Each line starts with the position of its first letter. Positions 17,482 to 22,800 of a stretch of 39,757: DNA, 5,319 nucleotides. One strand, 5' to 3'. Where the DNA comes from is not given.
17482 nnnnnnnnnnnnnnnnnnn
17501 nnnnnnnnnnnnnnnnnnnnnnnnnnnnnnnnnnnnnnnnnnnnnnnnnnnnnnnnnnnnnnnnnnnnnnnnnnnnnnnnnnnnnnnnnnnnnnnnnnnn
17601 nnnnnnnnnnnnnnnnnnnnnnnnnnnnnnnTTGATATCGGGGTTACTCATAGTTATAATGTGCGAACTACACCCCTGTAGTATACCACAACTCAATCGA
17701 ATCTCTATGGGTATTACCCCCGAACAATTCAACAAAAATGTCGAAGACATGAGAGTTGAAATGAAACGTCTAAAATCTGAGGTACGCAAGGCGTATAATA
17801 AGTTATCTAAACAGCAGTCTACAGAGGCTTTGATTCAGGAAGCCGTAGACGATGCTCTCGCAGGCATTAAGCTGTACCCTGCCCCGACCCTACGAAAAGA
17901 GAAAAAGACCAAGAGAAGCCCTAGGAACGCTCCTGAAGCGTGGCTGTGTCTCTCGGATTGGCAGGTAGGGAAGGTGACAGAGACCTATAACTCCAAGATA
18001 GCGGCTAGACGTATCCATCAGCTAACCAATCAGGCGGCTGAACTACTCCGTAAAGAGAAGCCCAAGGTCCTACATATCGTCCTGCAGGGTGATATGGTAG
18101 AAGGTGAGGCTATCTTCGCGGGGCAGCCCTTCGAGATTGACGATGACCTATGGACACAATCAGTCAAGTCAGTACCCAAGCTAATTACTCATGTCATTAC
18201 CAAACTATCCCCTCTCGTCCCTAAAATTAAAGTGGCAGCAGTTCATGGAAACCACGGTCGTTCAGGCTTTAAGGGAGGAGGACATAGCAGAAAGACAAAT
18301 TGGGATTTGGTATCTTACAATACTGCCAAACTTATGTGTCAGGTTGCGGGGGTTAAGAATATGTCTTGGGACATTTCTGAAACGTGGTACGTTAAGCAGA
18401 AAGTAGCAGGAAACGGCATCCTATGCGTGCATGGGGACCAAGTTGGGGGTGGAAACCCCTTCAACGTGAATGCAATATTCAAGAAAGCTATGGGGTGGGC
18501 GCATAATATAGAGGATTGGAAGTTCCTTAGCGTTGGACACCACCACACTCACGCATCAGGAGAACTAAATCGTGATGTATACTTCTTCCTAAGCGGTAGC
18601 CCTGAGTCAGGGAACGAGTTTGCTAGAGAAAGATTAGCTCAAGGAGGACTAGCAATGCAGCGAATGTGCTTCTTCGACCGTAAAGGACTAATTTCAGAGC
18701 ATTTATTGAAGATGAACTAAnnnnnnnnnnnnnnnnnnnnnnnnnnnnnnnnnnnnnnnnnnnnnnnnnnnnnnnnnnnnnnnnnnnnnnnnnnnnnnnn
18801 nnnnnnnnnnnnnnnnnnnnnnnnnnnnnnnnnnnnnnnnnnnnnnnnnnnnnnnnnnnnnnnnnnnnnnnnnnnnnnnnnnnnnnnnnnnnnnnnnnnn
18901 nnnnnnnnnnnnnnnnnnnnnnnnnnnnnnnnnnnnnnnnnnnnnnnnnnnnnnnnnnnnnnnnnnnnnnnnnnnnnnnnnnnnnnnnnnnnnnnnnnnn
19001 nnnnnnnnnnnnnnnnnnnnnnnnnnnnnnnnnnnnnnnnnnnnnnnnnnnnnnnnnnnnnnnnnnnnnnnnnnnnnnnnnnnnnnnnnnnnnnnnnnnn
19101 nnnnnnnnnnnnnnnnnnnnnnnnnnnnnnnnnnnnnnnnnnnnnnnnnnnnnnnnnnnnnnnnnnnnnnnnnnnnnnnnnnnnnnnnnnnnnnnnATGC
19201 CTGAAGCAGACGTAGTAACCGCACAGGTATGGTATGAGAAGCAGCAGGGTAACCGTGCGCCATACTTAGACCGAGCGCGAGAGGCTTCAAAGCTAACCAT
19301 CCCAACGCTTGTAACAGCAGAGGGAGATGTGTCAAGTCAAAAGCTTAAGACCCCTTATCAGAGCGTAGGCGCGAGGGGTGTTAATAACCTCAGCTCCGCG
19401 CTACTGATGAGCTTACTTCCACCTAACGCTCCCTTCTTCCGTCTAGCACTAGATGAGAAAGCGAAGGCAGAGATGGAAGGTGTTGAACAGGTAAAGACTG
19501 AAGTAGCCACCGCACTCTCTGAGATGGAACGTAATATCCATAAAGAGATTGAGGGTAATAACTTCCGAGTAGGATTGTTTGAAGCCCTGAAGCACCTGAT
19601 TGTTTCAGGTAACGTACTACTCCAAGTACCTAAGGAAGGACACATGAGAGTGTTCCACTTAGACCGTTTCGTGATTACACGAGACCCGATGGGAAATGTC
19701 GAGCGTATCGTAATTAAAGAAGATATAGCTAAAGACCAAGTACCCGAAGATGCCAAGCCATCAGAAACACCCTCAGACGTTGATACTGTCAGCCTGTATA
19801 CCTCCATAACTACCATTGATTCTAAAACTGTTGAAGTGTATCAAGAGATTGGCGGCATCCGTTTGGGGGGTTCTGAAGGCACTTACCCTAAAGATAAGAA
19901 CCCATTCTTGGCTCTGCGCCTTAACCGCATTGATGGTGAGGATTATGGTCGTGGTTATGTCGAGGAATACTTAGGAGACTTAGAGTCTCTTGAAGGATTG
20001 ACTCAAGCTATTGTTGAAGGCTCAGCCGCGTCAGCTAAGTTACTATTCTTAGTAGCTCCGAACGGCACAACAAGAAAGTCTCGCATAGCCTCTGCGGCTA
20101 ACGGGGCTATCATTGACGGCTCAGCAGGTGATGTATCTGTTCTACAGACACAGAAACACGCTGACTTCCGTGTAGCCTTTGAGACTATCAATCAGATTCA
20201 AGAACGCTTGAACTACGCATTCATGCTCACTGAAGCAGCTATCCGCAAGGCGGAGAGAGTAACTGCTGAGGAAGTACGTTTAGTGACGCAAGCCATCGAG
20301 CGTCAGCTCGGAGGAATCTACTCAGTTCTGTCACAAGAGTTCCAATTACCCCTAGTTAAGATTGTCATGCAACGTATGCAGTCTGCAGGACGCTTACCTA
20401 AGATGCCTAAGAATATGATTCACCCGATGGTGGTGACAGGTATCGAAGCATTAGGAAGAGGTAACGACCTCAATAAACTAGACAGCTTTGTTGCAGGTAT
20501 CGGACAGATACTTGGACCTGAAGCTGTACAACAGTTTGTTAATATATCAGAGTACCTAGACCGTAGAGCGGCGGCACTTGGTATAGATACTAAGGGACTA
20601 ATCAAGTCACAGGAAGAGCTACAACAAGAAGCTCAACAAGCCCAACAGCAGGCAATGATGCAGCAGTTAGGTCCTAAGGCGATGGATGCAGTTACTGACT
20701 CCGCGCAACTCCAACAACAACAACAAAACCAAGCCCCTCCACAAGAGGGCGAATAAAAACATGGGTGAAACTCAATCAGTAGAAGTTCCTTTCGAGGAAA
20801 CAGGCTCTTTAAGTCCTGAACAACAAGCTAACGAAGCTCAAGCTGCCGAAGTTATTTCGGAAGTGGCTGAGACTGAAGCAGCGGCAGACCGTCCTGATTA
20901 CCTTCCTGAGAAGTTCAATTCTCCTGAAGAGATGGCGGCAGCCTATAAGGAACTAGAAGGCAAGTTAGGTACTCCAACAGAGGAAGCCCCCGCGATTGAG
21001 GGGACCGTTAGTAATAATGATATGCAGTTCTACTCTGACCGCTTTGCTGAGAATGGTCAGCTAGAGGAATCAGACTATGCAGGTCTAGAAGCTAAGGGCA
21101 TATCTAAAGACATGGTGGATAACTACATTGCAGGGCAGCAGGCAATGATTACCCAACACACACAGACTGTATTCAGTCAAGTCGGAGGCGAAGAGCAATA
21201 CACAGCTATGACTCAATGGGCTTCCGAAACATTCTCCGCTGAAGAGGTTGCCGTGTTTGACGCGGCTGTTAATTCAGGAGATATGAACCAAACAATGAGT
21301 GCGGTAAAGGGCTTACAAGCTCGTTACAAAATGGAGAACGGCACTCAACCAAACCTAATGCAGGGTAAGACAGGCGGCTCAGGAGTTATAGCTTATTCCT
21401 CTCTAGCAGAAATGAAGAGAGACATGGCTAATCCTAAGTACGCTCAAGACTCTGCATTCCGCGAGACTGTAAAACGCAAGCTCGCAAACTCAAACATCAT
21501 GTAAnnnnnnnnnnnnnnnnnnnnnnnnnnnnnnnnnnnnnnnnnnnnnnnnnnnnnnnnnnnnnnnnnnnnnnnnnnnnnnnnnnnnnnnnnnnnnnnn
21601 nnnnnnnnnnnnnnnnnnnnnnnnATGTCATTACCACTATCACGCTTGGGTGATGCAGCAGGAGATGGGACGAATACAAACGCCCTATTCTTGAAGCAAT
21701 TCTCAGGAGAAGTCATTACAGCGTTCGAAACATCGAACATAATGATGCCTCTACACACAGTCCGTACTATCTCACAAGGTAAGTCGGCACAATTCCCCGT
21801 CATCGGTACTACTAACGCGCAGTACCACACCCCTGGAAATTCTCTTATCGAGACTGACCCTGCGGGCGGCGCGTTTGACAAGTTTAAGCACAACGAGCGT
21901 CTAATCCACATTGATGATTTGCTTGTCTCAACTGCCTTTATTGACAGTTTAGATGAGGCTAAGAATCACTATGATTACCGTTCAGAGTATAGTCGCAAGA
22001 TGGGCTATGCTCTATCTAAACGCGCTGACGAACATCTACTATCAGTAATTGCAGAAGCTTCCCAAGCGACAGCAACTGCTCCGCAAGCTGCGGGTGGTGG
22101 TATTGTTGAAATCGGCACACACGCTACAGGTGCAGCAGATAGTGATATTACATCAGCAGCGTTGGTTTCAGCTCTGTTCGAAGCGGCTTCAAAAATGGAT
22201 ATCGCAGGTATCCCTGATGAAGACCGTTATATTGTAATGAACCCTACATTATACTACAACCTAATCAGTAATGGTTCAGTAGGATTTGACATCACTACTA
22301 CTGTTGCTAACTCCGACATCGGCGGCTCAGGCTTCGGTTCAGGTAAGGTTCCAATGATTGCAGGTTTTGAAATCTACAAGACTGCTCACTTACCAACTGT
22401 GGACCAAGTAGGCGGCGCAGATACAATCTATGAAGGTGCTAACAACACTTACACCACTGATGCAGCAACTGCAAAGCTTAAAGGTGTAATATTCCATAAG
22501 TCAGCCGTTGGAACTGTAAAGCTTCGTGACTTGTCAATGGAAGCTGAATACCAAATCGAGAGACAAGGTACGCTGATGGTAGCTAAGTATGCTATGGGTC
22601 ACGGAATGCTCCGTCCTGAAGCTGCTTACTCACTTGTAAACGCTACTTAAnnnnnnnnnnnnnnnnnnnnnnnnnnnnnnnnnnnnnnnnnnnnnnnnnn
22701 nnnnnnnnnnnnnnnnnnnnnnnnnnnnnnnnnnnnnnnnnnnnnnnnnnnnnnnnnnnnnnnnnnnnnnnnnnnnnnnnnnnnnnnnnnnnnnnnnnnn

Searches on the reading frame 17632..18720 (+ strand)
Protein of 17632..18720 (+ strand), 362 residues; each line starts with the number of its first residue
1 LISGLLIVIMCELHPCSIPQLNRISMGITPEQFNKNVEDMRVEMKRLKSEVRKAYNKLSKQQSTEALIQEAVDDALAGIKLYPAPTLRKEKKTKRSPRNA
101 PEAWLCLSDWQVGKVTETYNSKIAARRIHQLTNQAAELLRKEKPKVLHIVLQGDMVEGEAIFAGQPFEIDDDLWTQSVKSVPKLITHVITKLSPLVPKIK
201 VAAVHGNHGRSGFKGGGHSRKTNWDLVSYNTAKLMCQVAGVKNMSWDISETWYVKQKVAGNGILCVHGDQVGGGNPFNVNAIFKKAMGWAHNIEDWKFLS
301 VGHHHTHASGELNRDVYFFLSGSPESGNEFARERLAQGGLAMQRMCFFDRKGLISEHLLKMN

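Call 7: search_protein_families(library=phrogs, proteins=[window:17632-18720:+], max_evalue=0.001)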
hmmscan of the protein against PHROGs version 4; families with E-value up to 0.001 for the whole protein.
window:17632-18720:+ (362 aa): 2 families
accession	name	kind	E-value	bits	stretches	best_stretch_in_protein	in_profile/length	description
phrog_284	-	DNA, RNA and nucleotide metabolism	2.6e-52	179.1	1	31-352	53-384/398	exonuclease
phrog_704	-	DNA, RNA and nucleotide metabolism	1.1e-06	29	1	56-211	92-254/390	DNA repair exonuclease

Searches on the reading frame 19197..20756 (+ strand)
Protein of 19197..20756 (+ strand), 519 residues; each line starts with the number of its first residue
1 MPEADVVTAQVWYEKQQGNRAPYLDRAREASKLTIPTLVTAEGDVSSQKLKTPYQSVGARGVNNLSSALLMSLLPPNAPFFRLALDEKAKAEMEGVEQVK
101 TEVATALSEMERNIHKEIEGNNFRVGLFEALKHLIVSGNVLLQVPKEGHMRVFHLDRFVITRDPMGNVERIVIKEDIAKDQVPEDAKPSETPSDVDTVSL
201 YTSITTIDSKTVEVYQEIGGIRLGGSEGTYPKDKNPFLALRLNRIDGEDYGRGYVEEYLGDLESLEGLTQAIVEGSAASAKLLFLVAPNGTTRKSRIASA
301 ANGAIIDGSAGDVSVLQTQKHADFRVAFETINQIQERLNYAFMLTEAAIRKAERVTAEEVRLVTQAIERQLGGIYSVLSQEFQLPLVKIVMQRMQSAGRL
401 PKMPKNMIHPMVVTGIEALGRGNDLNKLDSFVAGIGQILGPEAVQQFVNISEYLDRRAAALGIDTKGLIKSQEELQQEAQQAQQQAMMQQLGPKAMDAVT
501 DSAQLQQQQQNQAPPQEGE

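Call 7: search_protein_families(library=phrogs, proteins=[window:19197-20756:+], max_evalue=0.001)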
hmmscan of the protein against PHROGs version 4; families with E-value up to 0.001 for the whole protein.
window:19197-20756:+ (519 aa): 5 families
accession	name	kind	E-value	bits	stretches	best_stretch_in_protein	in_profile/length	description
phrog_449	-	connector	1.1e-176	589.3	1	8-510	7-516/520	head-tail adaptor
phrog_332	-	connector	2.7e-41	142.6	1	18-513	23-554/560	head-tail adaptor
phrog_21643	-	unknown function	1.9e-12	47.9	1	285-515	24-259/268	-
phrog_21528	-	unknown function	1.2e-06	29.1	1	48-184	51-184/224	-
phrog_22998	-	connector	9.3e-06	26.6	1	375-485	2-110/127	head-tail connector protein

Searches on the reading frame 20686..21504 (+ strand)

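Call 7: search_protein_families(library=phrogs, proteins=[window:20686-21504:+], max_evalue=0.001)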
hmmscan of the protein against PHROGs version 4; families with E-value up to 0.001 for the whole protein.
window:20686-21504:+ (272 aa): 3 families
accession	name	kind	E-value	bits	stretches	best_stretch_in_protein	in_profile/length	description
phrog_1052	-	head and packaging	2.6e-50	172.9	1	111-271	132-293/293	head assembly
phrog_1018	-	head and packaging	5.7e-14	53.7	1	28-223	21-217/280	head scaffolding protein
phrog_36307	-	head and packaging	0.00058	20.3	1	148-211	282-345/417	head scaffolding protein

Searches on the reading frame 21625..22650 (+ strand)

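Call 7: search_protein_families(library=phrogs, proteins=[window:21625-22650:+], max_evalue=0.001)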
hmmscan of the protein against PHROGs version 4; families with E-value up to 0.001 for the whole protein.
window:21625-22650:+ (341 aa): 6 families
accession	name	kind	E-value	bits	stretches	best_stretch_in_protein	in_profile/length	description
phrog_267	-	head and packaging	2.2e-78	265.2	1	15-338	34-324/410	major head protein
phrog_27239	-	head and packaging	2.5e-35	122.9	1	5-158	12-157/163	major head protein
phrog_23005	-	head and packaging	1.4e-14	55.4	1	272-338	54-120/127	virion structural protein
phrog_283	-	head and packaging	1.6e-10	41.9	1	165-283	131-250/385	major head protein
phrog_3437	-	head and packaging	2.8e-07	31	1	19-310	8-261/294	major head protein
phrog_422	-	head and packaging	0.00024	21.7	1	168-299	131-249/297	major head protein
